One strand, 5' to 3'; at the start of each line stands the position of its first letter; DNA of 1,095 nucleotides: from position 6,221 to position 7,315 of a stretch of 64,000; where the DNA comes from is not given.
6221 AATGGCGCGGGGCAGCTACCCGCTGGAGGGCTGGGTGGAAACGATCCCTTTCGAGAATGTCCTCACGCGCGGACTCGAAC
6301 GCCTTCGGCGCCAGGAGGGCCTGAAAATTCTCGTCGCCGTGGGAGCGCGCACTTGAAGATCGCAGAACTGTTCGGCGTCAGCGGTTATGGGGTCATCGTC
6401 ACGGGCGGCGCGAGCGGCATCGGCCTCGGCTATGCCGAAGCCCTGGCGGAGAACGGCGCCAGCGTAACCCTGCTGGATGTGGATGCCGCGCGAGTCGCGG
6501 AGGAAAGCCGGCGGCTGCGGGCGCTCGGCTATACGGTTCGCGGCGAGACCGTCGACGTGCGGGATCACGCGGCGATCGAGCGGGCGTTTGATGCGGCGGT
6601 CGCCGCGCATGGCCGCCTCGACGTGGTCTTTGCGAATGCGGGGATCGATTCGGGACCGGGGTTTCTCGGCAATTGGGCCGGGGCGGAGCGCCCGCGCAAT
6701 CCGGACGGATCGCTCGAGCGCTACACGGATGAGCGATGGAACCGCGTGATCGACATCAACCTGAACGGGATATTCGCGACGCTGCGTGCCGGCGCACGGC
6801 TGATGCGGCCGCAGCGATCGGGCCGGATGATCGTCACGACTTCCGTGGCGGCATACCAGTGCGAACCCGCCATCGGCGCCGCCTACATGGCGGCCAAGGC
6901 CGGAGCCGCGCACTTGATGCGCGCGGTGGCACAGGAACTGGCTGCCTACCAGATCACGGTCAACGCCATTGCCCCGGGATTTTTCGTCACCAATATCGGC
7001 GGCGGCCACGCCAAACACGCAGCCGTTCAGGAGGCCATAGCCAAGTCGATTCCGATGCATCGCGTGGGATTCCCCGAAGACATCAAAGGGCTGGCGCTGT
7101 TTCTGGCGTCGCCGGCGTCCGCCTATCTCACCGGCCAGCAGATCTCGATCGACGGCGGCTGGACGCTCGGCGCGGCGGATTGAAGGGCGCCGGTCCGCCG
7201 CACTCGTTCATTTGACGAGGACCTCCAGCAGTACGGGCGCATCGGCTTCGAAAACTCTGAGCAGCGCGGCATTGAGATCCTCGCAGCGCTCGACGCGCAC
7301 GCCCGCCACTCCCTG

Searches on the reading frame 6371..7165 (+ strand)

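Call 78: search_protein_families(library=ncbifam, proteins=[window:6371-7165:+], max_evalue=1e-20)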
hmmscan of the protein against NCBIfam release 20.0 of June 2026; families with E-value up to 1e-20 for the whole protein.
window:6371-7165:+ (265 aa): 135 families (the best 25 are shown)
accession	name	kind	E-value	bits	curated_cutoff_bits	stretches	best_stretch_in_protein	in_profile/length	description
NF009466.0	PRK12826.1-2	subfamily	5.9e-58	196.2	222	1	8-263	6-243/248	3-oxoacyl-ACP reductase FabG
NF004198.0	PRK05653.1-3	equivalog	7.1e-57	192.7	296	1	6-263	8-245/248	3-oxoacyl-ACP reductase FabG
NF009468.0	PRK12826.1-4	equivalog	1.6e-53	182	318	1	112-263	97-246/256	SDR family oxidoreductase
TIGR01830.1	3oxo_ACP_reduc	equivalog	2.5e-53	181.2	297.75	1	8-263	1-237/239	3-oxoacyl-[acyl-carrier-protein] reductase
NF005559.1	PRK07231.1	subfamily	1.2e-51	175.6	215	1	4-264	3-247/249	glucose 1-dehydrogenase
NF006070.0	PRK08213.1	subfamily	3.3e-50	171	279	1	1-264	8-256/259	gluconate 5-dehydrogenase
NF004202.0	PRK05653.2-2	equivalog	7.3e-50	169.9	333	1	3-263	5-246/259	3-oxoacyl-ACP reductase FabG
NF004197.0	PRK05653.1-1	equivalog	1.8e-49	168.6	332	1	8-264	10-246/249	3-oxoacyl-ACP reductase FabG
NF004778.0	PRK06124.1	equivalog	5.5e-49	166.9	303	1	3-264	9-252/256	SDR family oxidoreductase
NF005390.0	PRK06935.1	equivalog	1.1e-46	159.3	369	1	2-264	12-255/258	2-dehydro-3-deoxy-D-gluconate 5-dehydrogenase KduD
NF009093.0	PRK12429.1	subfamily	1.5e-46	158.8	258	1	115-265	98-257/259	3-hydroxybutyrate dehydrogenase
NF009464.0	PRK12824.1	subfamily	2.4e-46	158.4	269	1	9-264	6-242/245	3-oxoacyl-ACP reductase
TIGR01832.1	kduD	equivalog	7.8e-45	153.3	338.85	1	116-264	97-245/248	2-dehydro-3-deoxy-D-gluconate 5-dehydrogenase KduD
NF004791.0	PRK06138.1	equivalog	2e-44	151.8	312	1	8-265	8-250/252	SDR family oxidoreductase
TIGR01963.1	PHB_DH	subfamily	4.2e-44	150.7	307.05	1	115-265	94-253/255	3-hydroxybutyrate dehydrogenase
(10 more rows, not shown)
